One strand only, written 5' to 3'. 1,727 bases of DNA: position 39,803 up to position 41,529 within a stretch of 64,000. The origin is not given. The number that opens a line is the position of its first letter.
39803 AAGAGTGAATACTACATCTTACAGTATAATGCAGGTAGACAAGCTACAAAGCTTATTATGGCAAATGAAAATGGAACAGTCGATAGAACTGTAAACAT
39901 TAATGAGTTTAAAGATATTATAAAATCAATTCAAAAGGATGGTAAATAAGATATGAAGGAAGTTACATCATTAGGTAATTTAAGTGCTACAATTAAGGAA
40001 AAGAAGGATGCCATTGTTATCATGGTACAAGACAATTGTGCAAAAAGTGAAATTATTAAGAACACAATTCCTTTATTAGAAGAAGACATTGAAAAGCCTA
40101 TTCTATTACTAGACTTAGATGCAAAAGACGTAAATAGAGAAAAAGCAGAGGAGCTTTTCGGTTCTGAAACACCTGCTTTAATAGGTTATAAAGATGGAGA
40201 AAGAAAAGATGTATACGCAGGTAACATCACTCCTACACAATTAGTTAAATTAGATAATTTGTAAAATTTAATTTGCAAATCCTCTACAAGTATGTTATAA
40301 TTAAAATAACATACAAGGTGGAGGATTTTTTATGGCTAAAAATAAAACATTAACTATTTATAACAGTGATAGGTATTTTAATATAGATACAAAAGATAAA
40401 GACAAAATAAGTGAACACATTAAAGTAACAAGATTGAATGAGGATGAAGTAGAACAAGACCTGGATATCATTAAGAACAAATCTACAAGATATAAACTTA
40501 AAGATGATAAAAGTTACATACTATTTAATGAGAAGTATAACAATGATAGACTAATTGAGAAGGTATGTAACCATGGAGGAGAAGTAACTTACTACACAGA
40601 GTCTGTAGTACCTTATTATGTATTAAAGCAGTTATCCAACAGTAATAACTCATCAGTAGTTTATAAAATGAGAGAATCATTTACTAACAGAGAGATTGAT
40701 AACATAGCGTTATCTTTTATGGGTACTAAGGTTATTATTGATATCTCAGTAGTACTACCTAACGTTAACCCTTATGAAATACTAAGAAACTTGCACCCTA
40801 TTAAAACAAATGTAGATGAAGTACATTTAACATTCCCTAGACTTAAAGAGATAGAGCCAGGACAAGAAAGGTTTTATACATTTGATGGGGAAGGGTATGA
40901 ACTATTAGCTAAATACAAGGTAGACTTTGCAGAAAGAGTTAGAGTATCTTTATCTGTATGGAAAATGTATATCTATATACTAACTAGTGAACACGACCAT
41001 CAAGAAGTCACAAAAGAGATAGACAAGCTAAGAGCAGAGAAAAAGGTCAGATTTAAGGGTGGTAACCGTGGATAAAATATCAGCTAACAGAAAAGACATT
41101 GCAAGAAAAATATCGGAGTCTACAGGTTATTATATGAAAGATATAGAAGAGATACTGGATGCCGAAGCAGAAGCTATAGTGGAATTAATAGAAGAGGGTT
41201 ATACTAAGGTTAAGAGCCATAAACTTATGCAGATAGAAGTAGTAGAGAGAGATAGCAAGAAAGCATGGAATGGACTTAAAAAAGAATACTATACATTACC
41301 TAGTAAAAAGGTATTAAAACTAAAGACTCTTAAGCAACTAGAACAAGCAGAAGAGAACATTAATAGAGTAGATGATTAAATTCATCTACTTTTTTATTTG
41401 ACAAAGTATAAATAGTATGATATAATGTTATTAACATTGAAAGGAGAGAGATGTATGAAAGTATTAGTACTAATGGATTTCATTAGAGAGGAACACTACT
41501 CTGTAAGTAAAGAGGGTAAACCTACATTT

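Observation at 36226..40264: Unusual ribonucleotide reductase locus: an ATP-cone fused to the R2 subunit, a short R1 without a cone, no NrdI, and two atypical thioredoxin-fold genes flanking it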

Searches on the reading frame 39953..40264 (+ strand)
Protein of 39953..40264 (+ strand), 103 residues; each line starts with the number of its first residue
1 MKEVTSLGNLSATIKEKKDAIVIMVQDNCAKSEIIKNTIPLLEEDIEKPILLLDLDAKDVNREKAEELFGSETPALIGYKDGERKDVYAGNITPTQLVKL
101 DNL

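Call 3: search_protein_families(library=pfam, proteins=[window:39953-40264:+], max_evalue=0.1)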
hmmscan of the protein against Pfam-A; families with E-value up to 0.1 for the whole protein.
window:39953-40264:+ (103 aa): 2 families
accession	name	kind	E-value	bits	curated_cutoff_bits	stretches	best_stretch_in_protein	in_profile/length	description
PF00085.26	Thioredoxin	-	0.00094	19.6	23.5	1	9-99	9-99/103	Thioredoxin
PF13098.12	Thioredoxin_2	-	0.1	13.4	27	0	15-99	3-102/104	Thioredoxin-like domain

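Call 4: search_protein_families(library=ncbifam, proteins=[window:39953-40264:+], max_evalue=0.1)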
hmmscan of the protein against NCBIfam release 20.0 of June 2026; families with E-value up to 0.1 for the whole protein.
window:39953-40264:+ (103 aa): 2 families
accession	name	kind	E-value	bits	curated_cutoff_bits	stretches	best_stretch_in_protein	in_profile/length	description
TIGR01068.1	thioredoxin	equivalog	0.054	13.7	96.8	1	9-99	5-95/101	thioredoxin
NF001772.0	PRK00513.1-3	equivalog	0.06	12.9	271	1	13-49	7-43/226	septum site-determining protein MinC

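Call 16: search_dna_similar(query=window:39953-40264:+, collection=phages, mode=protein, max_rows=40, rows=spread, max_evalue=0.001)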
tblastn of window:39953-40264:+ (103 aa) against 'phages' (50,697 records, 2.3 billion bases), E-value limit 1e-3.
Records with a match: 334; places in all: 334; records where one place covers at least 80% of the query: 333.
Best place of each record, by identity: >=99% 2; 95-99% 4; <60% 328.
By first word of the organism name: Staphylococcus 330; Mammaliicoccus 3; Silviavirus 1.
By host as written in the record: Staphylococcus aureus 110; - 35; Staphylococcus sp. 22; Staphylococcus carnosus TM300 22; Staphylococcus xylosus M1997-2/10 9; Staphylococcus aureus ATCC 25923 8; Staphylococcus 6; Staphylococcus epidermidis 6; and 67 more.
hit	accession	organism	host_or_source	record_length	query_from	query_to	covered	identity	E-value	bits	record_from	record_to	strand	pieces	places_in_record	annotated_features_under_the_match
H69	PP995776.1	Staphylococcus phage UHP46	Staphylococcus aureus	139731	1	103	100%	100.0%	2e-60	204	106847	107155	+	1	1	oxidoreductase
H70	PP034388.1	Staphylococcus phage CF7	Staphylococcus succinis PJI isolate 7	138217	1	103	100%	52.8%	2e-26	106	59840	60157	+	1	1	thioredoxin | hypothetical protein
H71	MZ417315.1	Staphylococcus phage PG-2021_10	Staphylococcus xylosus M1997-2/10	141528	1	103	100%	52.8%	2e-26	106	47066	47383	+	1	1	record has no annotation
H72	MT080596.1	Staphylococcus phage vB_SauM_EW42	Staphylococcus carnosus TM300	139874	1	103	100%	51.9%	2e-26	106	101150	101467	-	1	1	record has no annotation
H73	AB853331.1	Staphylococcus phage S25-4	isolated from the sewage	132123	1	103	100%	51.9%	6e-26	105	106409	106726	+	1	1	hypothetical protein (x2)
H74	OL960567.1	Staphylococcus phage APTC_SA_2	Staphylococcus aureus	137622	1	103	100%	51.9%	6e-26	105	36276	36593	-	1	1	hypothetical protein (x2)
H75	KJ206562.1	Staphylococcus phage 812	Staphylococcus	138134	1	103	100%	51.9%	6e-26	105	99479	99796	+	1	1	hypothetical protein (x2)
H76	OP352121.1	Staphylococcus phage SAML-4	Staphylococcus aureus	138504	1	103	100%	51.9%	6e-26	105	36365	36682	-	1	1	oxidoreductase | hypothetical protein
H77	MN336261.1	Staphylococcus phage Sb1_8383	Staphylococcus aureus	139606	1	103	100%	51.9%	6e-26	105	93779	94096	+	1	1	thioredoxin-like protein | hypothetical protein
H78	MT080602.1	Staphylococcus phage vB_SauM_EW74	Staphylococcus carnosus TM300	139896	1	103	100%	51.9%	6e-26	105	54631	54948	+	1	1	record has no annotation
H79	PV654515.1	Staphylococcus phage vB_STPGBLB0001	Staphylococcus aureus subsp. aureus ...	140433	1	103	100%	51.9%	6e-26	105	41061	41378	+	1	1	hypothetical protein (x2)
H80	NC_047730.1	Staphylococcus phage IME-SA2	Staphylococcus aureus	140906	1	103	100%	51.9%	6e-26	105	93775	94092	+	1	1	oxidoreductase | hypothetical protein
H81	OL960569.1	Staphylococcus phage APTC_SA_12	Staphylococcus aureus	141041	1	103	100%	51.9%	6e-26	105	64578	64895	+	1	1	hypothetical protein (x2)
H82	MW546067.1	Staphylococcus phage PM28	-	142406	1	103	100%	51.9%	6e-26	105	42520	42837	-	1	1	thioredoxin-like protein | hypothetical protein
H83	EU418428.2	Staphylococcus phage A5W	Staphylococcus aureus NCTC9789 (=PS80)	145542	1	103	100%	51.9%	6e-26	105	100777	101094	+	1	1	tio: Tio | ORF112: gpORF112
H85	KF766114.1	Staphylococcus phage K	Staphylococcus aureus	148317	1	103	100%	51.9%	6e-26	105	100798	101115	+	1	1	putative thioredoxin-like protein | hypothetical protein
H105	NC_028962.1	Staphylococcus phage vB_SepM_ phiIPLA-C1C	Staphylococcus sp.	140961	1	103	100%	43.0%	8e-15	74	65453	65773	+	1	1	thioredoxin-like protein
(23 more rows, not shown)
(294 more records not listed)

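Call 18: get_annotated_region(hit=H85, flank=9000)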
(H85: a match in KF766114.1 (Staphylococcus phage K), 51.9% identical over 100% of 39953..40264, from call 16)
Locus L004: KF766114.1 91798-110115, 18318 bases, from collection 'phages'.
description: Staphylococcus phage K, complete genome.
organism: Staphylococcus phage K (NCBI taxid 2928685)
taxonomy: Viruses; Duplodnaviria; Heunggongvirae; Uroviricota; Caudoviricetes; Herelleviridae; Twortvirinae; Kayvirus; Kayvirus kay
host: Staphylococcus aureus; source: -; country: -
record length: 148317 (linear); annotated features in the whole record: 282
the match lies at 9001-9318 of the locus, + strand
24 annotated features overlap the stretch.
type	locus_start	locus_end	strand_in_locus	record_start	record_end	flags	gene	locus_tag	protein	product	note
CDS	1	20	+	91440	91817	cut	-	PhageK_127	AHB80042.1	hypothetical protein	NC_005880 K_ORF73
CDS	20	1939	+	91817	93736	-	-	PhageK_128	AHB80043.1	putative ATPase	NC_005880 K_ORF74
CDS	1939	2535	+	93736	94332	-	-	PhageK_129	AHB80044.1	hypothetical protein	NC_005880 K_ORF75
CDS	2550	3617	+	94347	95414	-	-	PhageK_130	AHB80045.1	putative DNA primase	NC_005880 K_ORF76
CDS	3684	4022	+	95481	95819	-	-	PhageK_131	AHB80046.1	hypothetical protein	-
CDS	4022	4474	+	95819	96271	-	-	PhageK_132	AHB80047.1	hypothetical protein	NC_005880 K_ORF77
CDS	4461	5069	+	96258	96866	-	-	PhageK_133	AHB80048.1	hypothetical protein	NC_005880 K_ORF78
CDS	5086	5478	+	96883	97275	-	-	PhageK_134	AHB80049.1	putative ribonucleotide reductase flavodoxin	NC_005880 K_ORF79; NrdI-like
CDS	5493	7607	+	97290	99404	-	-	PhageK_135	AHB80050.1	putative ribonucleotide reductase large subunit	NC_005880 K_ORF80; NrdE-like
CDS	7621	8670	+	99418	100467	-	-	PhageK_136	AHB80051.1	putative ribonucleotide reductase small subunit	NC_005880 K_ORF81; NrdF-like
CDS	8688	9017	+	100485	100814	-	-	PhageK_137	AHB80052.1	hypothetical protein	NC_005880 K_ORF82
CDS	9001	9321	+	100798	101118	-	-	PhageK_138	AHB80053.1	putative thioredoxin-like protein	NC_005880 K_ORF83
regulatory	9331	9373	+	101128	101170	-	-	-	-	terminator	-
CDS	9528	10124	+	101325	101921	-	-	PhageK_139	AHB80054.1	hypothetical protein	NC_005880 K_ORF84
CDS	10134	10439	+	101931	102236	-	-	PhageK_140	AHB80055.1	putative DNA binding protein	NC_005880 K_ORF85; IHF-like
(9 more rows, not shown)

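Call 44: get_annotated_region(hit=H105, flank=6500)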
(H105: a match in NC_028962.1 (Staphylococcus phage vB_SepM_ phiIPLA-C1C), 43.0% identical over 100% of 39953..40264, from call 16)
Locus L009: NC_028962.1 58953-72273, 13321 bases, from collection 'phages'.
description: Staphylococcus phage phiIPLA-C1C, complete genome.
organism: Staphylococcus phage vB_SepM_ phiIPLA-C1C (NCBI taxid 1572704)
taxonomy: Viruses; Duplodnaviria; Heunggongvirae; Uroviricota; Caudoviricetes; Herelleviridae; Twortvirinae; Sepunavirus; Sepunavirus IPLAC1C
host: Staphylococcus sp.; source: -; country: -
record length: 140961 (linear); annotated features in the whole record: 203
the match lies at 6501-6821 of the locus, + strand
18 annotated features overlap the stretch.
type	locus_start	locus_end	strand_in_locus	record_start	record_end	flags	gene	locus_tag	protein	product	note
CDS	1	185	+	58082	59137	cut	-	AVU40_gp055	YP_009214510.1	DNA primase/helicase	-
CDS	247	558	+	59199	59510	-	-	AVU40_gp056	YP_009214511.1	hypothetical protein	-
CDS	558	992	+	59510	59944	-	-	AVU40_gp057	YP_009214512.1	hypothetical protein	-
CDS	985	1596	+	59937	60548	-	-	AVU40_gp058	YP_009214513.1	RusA-like Holliday junction resolvase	-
CDS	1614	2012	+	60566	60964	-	-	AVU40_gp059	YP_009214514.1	flavodoxin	-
CDS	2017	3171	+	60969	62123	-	-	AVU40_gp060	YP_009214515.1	ribonucleotide reductase large subunit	-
CDS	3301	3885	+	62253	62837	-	-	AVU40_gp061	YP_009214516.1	homing endonuclease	group I intron GIY-YIG homing endonuclease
CDS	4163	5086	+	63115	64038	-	-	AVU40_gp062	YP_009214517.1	ribonucleotide reductase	-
CDS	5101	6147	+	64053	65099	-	-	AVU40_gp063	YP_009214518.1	ribonucleotide reductase class Ia beta subunit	-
CDS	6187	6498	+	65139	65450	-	-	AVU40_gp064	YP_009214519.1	hypothetical protein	-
CDS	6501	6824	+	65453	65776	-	-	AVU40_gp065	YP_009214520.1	thioredoxin-like protein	-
CDS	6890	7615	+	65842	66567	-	-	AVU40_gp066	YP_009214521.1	hypothetical protein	-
CDS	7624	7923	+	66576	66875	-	-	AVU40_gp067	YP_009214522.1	DNA binding protein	-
CDS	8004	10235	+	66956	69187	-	-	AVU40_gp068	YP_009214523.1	DNA polymerase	-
CDS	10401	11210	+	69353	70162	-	-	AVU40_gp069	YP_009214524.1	HNH endonuclease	group I intron HNH homing endonuclease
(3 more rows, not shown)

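Call 66: search_solved_structures(query=A2, max_evalue=0.01, show_alignments=1)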
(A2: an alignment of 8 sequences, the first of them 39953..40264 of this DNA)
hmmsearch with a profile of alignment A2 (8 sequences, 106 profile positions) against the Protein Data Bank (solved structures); distinct sequences matched with E-value up to 0.01: 135 (the best 60 are shown).
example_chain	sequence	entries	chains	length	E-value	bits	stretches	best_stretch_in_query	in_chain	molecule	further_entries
1nw2_A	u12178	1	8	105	6.2e-08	35.8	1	9-101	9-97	THIOREDOXIN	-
2ynx_A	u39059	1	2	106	1.1e-07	35.1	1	10-101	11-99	LACA THIOREDOXIN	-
6bkv_A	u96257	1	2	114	1.4e-07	34.7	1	24-101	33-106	Thioredoxin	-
4ba7_A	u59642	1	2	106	2.2e-07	34.1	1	15-101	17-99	LBCA THIOREDOXIN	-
1rqm_A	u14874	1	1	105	3e-07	33.6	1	13-101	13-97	Thioredoxin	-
1quw_A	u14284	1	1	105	3.5e-07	33.4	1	9-101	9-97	THIOREDOXIN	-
2gzy_A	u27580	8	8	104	8.1e-07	32.2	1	29-103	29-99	Thioredoxin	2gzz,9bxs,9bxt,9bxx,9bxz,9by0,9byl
3ziv_A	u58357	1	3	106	8.5e-07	32.2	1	11-101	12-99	AECA THIOREDOXIN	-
6h1y_A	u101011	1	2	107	1.4e-06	31.5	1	12-102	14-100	Thioredoxin 1,Thioredoxin (TrxA-1),Thioredoxin 1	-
4ulx_A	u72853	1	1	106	1.4e-06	31.5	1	15-101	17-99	LPBCA-L89K THIOREDOXIN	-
4hu7_A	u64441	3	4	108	1.5e-06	31.4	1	19-102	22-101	Thioredoxin-1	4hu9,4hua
9nce_A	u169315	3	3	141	1.5e-06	31.4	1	8-100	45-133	Thioredoxin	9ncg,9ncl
1nsw_A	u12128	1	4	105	1.7e-06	31.2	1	13-101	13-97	THIOREDOXIN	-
2o85_A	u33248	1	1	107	1.8e-06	31.2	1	28-102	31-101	Thioredoxin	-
8xyw_A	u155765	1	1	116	1.8e-06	31.1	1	14-102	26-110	De novo designed Trx-3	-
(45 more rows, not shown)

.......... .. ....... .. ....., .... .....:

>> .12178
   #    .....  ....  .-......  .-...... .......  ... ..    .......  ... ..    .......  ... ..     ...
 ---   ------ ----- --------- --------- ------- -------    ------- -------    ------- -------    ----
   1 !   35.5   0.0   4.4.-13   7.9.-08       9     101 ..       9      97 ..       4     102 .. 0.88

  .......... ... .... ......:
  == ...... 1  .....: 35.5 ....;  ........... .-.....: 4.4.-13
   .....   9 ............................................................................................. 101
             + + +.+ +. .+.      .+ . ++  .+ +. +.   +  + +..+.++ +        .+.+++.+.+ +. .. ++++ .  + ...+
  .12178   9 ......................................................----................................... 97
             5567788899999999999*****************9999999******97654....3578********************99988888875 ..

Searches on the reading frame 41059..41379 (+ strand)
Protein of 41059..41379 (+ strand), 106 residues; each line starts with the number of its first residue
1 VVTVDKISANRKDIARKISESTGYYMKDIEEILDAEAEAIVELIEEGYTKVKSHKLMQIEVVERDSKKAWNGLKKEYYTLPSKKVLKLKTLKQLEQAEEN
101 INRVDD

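Call 3: search_protein_families(library=pfam, proteins=[window:41059-41379:+], max_evalue=0.1)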
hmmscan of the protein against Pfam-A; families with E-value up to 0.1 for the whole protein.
window:41059-41379:+ (106 aa): 2 families
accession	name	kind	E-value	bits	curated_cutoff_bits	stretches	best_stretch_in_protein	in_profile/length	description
PF00216.26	Bac_DNA_binding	-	8.6e-15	55.2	22.4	1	10-97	2-88/90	Bacterial DNA-binding protein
PF02700.19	PurS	-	0.059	14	22.2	0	30-71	10-55/77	Phosphoribosylformylglycinamidine (FGAM) synthase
